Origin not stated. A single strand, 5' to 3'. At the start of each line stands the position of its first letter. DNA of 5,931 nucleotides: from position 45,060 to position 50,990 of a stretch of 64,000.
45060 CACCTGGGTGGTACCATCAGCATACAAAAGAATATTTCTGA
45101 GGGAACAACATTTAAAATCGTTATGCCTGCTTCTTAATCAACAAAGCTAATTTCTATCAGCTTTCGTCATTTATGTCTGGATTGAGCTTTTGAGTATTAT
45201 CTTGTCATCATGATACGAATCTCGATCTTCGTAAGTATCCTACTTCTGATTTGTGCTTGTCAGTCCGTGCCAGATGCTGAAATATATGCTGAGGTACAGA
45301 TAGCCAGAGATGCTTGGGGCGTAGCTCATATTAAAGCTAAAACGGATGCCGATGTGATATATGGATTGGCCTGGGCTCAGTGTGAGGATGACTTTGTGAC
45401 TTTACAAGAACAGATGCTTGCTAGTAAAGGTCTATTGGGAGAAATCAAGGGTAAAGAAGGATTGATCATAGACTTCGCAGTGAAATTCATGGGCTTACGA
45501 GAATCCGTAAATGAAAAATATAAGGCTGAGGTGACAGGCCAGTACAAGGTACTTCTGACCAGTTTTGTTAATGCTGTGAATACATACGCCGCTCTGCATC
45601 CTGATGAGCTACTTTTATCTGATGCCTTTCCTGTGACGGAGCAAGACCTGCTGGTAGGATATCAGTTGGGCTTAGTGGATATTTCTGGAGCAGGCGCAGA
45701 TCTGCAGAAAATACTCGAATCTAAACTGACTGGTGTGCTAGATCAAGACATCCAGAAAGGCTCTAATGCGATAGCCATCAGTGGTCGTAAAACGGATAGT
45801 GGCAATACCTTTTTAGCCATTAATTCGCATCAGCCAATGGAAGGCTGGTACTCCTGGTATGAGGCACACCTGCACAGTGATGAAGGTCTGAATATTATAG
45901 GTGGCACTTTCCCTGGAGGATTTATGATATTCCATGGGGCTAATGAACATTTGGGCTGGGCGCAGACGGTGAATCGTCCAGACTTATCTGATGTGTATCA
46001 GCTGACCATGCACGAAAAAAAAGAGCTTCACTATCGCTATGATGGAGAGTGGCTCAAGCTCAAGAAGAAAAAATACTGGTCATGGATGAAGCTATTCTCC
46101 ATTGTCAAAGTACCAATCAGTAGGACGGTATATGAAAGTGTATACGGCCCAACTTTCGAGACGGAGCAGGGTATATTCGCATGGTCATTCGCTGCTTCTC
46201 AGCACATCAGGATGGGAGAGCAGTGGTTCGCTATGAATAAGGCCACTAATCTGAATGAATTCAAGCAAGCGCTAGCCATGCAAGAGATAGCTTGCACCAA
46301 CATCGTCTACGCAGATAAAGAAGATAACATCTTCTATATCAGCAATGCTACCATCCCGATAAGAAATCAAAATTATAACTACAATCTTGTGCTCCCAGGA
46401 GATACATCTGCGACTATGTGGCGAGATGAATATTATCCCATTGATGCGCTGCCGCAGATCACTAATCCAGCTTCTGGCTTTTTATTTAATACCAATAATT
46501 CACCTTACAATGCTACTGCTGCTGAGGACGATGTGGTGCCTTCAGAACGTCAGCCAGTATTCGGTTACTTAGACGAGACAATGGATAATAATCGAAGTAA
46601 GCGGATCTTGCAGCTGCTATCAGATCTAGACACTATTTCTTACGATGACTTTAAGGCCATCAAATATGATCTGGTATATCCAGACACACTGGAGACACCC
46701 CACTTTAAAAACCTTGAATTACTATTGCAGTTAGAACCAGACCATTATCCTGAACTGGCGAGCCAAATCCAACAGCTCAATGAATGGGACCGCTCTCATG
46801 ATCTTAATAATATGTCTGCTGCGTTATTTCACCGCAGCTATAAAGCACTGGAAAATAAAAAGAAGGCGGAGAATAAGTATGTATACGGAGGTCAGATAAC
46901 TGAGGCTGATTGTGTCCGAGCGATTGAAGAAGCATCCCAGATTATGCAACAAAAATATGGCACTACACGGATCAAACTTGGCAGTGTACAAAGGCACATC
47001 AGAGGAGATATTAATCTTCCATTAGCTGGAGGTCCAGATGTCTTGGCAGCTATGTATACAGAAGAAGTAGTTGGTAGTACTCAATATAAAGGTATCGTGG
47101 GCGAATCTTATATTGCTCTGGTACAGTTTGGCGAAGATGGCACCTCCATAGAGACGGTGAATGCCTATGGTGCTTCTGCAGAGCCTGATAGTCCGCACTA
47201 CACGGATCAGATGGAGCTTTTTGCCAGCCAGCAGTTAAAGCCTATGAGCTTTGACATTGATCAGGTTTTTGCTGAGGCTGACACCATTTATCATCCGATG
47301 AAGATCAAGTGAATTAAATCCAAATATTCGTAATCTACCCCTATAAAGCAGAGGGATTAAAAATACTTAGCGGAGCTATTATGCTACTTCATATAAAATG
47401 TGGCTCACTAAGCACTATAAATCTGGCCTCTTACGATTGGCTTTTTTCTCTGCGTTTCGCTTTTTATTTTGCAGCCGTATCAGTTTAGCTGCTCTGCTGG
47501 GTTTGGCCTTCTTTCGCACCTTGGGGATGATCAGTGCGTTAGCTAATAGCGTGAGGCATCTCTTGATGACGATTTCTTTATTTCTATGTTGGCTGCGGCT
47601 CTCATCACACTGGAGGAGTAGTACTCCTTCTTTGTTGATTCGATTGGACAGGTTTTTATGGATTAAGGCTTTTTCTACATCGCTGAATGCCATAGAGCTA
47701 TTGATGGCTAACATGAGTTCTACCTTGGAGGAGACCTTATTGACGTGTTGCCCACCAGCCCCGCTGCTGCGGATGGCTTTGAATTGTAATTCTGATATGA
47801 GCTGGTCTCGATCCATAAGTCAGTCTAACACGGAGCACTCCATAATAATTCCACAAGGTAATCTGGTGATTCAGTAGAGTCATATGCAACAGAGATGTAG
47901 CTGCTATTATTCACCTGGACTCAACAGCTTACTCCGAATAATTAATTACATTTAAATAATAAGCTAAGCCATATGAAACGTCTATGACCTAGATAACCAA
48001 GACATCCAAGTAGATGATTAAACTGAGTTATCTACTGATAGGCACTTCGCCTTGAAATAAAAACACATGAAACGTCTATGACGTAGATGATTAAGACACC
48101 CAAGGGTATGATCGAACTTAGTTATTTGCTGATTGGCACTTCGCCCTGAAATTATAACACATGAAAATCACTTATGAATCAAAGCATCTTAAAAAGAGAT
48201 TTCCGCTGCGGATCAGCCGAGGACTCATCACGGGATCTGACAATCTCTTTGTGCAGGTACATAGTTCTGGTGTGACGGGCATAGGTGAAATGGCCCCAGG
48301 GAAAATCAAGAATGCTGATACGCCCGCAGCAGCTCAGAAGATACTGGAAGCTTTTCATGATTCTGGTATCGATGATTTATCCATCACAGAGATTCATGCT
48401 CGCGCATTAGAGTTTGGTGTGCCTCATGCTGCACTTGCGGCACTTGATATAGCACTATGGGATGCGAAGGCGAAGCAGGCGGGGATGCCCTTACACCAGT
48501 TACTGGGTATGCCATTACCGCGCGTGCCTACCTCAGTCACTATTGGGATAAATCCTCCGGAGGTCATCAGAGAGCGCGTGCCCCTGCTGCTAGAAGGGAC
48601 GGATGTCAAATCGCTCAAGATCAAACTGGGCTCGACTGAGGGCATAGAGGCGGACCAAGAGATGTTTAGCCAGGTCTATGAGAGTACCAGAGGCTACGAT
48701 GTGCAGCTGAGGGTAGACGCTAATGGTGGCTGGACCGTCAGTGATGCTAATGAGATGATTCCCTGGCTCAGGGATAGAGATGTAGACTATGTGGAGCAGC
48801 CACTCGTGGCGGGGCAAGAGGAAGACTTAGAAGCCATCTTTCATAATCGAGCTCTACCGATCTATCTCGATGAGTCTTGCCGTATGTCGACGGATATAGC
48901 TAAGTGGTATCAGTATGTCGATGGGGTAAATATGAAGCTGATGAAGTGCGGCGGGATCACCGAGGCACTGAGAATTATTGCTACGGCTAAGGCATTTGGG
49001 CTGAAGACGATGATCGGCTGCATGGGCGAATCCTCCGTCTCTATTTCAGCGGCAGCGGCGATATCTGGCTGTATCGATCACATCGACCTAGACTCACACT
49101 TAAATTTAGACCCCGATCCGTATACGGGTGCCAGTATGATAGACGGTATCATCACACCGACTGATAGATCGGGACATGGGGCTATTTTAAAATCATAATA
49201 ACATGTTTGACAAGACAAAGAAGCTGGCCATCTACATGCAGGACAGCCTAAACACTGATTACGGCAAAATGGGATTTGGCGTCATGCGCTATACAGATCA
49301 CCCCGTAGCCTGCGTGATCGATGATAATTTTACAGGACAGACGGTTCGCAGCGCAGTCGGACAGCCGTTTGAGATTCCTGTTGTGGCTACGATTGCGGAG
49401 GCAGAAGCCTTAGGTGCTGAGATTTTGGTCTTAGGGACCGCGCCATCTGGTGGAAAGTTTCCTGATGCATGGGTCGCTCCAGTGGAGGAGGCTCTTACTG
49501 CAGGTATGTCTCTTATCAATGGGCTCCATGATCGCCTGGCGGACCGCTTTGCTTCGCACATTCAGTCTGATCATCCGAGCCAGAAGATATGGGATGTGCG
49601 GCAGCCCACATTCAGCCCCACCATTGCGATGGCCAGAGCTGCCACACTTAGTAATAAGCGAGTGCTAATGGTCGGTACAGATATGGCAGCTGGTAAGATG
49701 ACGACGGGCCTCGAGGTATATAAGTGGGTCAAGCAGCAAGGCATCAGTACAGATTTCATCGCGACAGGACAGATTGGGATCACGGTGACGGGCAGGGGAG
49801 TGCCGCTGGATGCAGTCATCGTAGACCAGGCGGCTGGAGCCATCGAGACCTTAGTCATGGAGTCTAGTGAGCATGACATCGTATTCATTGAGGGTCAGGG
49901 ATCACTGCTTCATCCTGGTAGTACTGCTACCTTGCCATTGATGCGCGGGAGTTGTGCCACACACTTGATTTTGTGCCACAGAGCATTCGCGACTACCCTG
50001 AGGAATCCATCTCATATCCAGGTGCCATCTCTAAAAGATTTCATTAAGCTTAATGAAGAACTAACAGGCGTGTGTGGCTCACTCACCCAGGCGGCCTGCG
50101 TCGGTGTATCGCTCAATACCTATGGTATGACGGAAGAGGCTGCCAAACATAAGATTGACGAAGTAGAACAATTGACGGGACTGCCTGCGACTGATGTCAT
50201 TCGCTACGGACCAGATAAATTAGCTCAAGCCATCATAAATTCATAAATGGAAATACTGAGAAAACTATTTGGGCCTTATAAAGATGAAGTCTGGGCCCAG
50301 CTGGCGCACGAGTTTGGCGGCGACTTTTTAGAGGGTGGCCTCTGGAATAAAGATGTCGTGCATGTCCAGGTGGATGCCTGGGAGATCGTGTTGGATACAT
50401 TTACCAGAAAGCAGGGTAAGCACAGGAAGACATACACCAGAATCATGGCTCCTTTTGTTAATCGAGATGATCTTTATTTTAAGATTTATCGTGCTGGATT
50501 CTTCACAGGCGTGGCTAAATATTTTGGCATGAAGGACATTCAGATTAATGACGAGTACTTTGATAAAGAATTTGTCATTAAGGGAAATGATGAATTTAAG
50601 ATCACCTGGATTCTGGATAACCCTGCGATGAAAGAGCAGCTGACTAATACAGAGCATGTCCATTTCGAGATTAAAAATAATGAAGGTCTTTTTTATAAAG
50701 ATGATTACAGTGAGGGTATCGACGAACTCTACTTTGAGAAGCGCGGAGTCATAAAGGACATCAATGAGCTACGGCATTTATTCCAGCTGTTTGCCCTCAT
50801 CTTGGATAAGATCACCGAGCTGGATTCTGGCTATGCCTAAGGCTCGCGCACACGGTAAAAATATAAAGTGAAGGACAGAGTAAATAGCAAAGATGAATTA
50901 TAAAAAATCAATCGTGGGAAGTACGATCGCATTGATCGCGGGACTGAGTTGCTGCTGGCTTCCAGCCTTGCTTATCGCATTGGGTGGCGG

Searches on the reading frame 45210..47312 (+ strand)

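Call 12: search_protein_families(library=pfam, proteins=[window:45210-47312:+])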
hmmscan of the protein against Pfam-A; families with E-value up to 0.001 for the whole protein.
window:45210-47312:+ (700 aa): 1 family
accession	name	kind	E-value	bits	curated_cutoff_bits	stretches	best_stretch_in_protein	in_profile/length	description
PF01804.23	Penicil_amidase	-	2.9e-116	390.6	21.3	1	28-686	1-673/675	Penicillin amidase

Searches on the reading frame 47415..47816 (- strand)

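Call 61: search_protein_families(library=pfam, proteins=[window:47415-47816:-], max_evalue=0.00001)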
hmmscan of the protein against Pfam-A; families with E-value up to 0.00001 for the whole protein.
window:47415-47816:- (133 aa): 1 family
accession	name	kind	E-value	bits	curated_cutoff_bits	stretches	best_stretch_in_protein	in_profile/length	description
PF00472.26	RF-1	-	1.2e-18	67.6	35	1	8-125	10-107/116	RF-1 domain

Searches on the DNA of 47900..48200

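Call 11: search_rna_families(source=window, start=47900, end=48200, threshold=evalue, max_evalue=10)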
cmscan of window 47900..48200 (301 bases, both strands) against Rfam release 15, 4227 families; matches with E-value up to 10: 1.
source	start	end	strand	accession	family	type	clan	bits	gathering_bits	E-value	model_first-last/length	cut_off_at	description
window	48084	48174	-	RF00333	snoZ157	Gene; snRNA; snoRNA; CD-box;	CL00063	15.4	55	3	1-100/100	no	Small nucleolar RNA Z157/R69/R10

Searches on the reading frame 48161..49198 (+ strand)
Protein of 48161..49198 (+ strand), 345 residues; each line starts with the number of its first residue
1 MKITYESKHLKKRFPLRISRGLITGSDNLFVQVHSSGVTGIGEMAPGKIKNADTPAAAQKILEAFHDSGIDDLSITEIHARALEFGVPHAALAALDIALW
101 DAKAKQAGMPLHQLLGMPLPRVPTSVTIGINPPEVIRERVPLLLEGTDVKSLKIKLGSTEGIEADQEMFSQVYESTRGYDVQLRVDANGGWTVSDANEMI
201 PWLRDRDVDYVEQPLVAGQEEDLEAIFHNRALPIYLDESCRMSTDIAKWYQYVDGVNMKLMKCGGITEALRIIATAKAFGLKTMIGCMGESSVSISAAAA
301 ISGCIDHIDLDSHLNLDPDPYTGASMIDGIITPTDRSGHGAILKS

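Call 12: search_protein_families(library=pfam, proteins=[window:48161-49198:+])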
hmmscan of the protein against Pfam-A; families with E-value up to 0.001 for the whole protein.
window:48161-49198:+ (345 aa): 2 families
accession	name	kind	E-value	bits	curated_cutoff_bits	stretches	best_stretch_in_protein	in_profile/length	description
PF13378.12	MR_MLE_C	-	1.6e-31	110.2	29.4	1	149-341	15-213/219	Enolase C-terminal domain-like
PF02746.21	MR_MLE_N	-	1.1e-11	45.4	22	1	9-116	10-117/117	Mandelate racemase / muconate lactonizing enzyme, N-terminal domain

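Call 13: find_encoding_contigs(protein=window:48161-49198:+, flank=3000, max_places=10)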
Protein window:48161-49198:+ (345 aa): no gene with exactly this product is on record in the collection.

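Call 16: find_homologous_proteins(query=window:48161-49198:+, max_evalue=1e-30)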
Query window:48161-49198:+ (345 aa): 4753 proteins with E <= 1e-30 among 8000 candidates; the best 120 are listed.
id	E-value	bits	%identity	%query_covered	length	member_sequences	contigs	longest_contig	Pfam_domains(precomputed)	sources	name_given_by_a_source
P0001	3.6e-228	774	100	100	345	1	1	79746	PF13378.13,PF02746.22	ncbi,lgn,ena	-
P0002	1.0e-202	690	88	100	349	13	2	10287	PF13378.13,PF02746.22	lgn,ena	-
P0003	2.7e-196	669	84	100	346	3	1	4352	PF13378.13,PF02746.22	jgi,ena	-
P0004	1.9e-171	588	82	90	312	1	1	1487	PF13378.13,PF02746.22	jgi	-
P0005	3.0e-154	531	71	99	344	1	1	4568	PF13378.13,PF02746.22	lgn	-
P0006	5.0e-154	530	70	100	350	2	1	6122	PF13378.13,PF02746.22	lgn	-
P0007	4.4e-151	521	68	100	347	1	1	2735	PF13378.13,PF02746.22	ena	-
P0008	8.6e-151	520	67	100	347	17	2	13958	PF13378.13,PF02746.22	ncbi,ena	-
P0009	1.0e-150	519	69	99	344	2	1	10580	PF13378.13,PF02746.22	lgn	-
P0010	4.1e-150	517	67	100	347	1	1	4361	PF13378.13,PF02746.22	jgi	-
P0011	1.1e-149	516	67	100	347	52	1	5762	PF13378.13,PF02746.22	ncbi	-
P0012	1.3e-149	516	67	100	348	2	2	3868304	PF13378.13,PF02746.22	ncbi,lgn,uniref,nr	ncbi:dipeptide epimerase [Maribacter sp. HTCC2170]|uniref:dipeptide epimerase n=1 Tax=Maribacter sp.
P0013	2.9e-149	515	67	100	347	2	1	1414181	PF13378.13,PF02746.22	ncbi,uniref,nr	ncbi:dipeptide epimerase [Maribacter polysaccharolyticus]|uniref:dipeptide epimerase n=1 Tax=Maribac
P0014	6.5e-149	513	67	100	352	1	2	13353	PF13378.13,PF02746.22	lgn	-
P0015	1.2e-148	513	67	100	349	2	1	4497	PF13378.13,PF02746.22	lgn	-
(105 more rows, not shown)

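Call 17: find_encoding_contigs(protein=P0001, flank=10000, max_places=4)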
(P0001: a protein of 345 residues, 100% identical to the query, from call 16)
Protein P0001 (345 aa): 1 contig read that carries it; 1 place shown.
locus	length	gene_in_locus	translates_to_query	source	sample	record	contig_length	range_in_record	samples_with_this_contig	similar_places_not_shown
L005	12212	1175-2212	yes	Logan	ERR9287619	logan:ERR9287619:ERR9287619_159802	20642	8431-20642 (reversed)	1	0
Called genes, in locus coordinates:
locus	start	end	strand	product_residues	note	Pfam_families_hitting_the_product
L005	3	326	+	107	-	?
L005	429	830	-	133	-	PF00472:RF-1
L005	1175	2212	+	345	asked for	PF02746:MR_MLE_N, PF13378:MR_MLE_C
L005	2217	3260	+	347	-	PF17396:DUF1611_N, PF07755:DUF1611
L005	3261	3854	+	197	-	-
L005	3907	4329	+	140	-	-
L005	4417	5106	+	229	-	-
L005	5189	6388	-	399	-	PF03486:HI0933_like, PF22780:HI0933_like_1st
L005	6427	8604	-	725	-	PF02310:B12-binding (weak), PF04055:Radical_SAM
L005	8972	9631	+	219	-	-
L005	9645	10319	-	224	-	PF00440:TetR_N (faint)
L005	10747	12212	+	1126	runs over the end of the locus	PF23500:DUF7133, PF02985:HEAT (faint), PF13513:HEAT_EZ (faint), PF07995:GSDH, PF13646:HEAT_2 (weak), PF00034:Cytochrom_C (faint)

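Call 18: find_encoding_contigs(protein=P0002, flank=10000, max_places=6)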
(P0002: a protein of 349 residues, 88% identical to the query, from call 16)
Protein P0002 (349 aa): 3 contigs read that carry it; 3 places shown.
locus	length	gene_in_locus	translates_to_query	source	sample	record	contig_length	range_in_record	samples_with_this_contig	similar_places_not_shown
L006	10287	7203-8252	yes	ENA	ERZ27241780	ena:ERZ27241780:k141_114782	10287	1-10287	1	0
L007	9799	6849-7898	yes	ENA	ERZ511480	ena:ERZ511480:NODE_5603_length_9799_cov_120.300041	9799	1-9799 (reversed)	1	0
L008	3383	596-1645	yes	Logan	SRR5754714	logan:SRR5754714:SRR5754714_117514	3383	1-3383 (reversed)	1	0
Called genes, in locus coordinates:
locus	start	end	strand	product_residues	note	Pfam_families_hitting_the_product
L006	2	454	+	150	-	?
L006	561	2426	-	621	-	PF00890:FAD_binding_2 (faint), PF01134:GIDA, PF12831:FAD_oxidored (weak), PF21680:GIDA_C_1st, PF13932:SAM_GIDA_C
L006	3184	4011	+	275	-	PF00512:HisKA, PF02518:HATPase_c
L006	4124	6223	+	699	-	PF01804:Penicil_amidase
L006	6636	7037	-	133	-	PF00472:RF-1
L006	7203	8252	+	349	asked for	PF02746:MR_MLE_N, PF13378:MR_MLE_C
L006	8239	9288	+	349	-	PF17396:DUF1611_N, PF07755:DUF1611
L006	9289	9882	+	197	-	-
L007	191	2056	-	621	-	PF00890:FAD_binding_2 (faint), PF01134:GIDA, PF12831:FAD_oxidored (weak), PF21680:GIDA_C_1st, PF13932:SAM_GIDA_C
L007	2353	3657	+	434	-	PF00512:HisKA (weak), PF02518:HATPase_c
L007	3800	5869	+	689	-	PF01804:Penicil_amidase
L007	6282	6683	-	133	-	PF00472:RF-1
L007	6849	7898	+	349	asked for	PF02746:MR_MLE_N, PF13378:MR_MLE_C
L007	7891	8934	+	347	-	PF17396:DUF1611_N, PF07755:DUF1611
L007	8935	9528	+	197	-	-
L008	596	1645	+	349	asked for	PF02746:MR_MLE_N, PF13378:MR_MLE_C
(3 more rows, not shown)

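Call 19: find_encoding_contigs(protein=P0003, flank=10000, max_places=6)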
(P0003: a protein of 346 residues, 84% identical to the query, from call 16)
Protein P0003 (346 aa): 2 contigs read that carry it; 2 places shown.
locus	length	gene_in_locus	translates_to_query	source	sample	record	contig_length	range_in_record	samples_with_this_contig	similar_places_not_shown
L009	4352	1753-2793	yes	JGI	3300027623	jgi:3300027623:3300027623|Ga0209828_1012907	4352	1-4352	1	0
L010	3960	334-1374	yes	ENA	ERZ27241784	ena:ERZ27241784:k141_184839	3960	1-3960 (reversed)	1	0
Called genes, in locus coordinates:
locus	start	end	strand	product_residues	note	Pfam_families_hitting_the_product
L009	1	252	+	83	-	?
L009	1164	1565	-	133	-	PF00472:RF-1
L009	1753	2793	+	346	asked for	PF02746:MR_MLE_N, PF13378:MR_MLE_C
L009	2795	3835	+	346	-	PF17396:DUF1611_N, PF07755:DUF1611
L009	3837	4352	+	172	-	?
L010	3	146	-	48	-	?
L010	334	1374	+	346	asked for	PF02746:MR_MLE_N, PF13378:MR_MLE_C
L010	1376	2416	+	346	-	PF17396:DUF1611_N, PF07755:DUF1611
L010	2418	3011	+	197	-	-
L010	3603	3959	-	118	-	?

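Call 78: list_cluster_members(proteins=[P0001, P0121, P0002])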
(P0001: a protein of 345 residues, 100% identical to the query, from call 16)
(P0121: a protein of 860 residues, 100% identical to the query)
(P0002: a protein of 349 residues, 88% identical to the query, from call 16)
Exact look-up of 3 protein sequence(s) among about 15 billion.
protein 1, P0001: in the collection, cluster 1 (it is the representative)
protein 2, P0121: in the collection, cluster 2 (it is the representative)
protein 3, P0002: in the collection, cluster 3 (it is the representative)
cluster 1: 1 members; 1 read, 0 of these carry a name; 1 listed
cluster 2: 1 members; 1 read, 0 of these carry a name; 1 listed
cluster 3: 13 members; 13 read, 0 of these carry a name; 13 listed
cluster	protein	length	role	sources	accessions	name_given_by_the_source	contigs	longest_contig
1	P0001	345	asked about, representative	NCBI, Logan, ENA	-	-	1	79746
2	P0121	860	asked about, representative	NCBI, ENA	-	-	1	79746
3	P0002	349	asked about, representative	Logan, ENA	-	-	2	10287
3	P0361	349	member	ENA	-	-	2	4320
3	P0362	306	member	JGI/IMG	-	-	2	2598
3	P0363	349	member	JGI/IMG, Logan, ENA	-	-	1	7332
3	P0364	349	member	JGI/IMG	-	-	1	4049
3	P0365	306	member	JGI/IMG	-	-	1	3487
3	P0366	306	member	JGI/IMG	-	-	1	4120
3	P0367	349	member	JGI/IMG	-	-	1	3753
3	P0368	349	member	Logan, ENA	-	-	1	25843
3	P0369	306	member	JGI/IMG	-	-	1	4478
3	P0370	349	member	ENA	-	-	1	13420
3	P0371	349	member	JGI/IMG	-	-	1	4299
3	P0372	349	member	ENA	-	-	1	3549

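Call 80: find_encoding_contigs(protein=P0368, flank=10000, max_places=2)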
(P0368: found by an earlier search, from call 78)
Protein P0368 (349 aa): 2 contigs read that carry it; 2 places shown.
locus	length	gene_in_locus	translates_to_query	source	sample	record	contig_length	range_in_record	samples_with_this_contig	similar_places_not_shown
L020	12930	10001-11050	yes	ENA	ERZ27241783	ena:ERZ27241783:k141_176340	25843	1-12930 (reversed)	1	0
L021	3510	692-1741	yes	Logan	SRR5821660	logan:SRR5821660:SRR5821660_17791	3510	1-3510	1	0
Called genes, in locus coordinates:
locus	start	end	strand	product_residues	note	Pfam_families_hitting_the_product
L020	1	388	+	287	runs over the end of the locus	PF02588:YitT_membrane, PF10035:DUF2179 (weak)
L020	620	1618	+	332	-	PF07494:Reg_prop (faint)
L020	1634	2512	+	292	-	PF14267:DUF4357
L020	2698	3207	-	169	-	-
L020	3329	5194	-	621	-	PF00890:FAD_binding_2 (faint), PF01134:GIDA, PF12831:FAD_oxidored (weak), PF21680:GIDA_C_1st, PF13932:SAM_GIDA_C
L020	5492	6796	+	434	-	PF00512:HisKA, PF02518:HATPase_c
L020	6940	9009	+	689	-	PF01804:Penicil_amidase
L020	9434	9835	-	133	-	PF00472:RF-1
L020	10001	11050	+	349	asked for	PF02746:MR_MLE_N, PF13378:MR_MLE_C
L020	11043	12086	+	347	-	PF17396:DUF1611_N, PF07755:DUF1611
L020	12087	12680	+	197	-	-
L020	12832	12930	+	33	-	?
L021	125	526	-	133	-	PF00472:RF-1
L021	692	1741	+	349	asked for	PF02746:MR_MLE_N, PF13378:MR_MLE_C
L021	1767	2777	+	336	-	PF17396:DUF1611_N, PF07755:DUF1611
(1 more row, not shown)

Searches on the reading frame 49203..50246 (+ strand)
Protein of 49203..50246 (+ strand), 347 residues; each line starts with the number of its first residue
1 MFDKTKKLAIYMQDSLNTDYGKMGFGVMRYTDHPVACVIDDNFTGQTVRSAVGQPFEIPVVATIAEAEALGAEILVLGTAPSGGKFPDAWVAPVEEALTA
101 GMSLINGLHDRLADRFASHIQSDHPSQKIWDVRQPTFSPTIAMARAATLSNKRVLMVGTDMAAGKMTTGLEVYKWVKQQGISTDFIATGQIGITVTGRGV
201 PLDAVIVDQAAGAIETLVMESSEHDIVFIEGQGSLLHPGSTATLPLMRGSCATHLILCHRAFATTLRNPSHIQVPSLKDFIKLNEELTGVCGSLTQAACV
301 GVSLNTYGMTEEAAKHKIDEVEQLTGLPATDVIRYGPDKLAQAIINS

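Call 12: search_protein_families(library=pfam, proteins=[window:49203-50246:+])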
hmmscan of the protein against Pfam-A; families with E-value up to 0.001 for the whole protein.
window:49203-50246:+ (347 aa): 2 families
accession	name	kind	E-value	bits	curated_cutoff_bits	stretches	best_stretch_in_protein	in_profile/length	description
PF07755.17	DUF1611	-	1.3e-66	224.3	25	1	141-340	2-200/201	Domain of unknown function (DUF1611_C) P-loop domain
PF17396.8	DUF1611_N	-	9.5e-24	84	22.6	1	43-135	3-95/95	Domain of unknown function (DUF1611_N) Rossmann-like domain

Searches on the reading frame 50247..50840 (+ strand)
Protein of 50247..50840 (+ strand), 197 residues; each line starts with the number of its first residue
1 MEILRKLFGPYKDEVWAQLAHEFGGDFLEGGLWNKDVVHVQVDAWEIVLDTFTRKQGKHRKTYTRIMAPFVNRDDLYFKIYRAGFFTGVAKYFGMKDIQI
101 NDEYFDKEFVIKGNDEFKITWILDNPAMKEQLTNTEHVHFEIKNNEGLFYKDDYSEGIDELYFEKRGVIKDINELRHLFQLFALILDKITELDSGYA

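Call 12: search_protein_families(library=pfam, proteins=[window:50247-50840:+])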
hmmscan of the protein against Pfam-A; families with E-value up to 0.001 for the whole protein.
window:50247-50840:+ (197 aa): 1 family
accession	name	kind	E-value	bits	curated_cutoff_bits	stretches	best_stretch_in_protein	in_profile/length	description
PF11335.13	DUF3137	-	7.6e-05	23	26.1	1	58-192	14-137/139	Protein of unknown function (DUF3137)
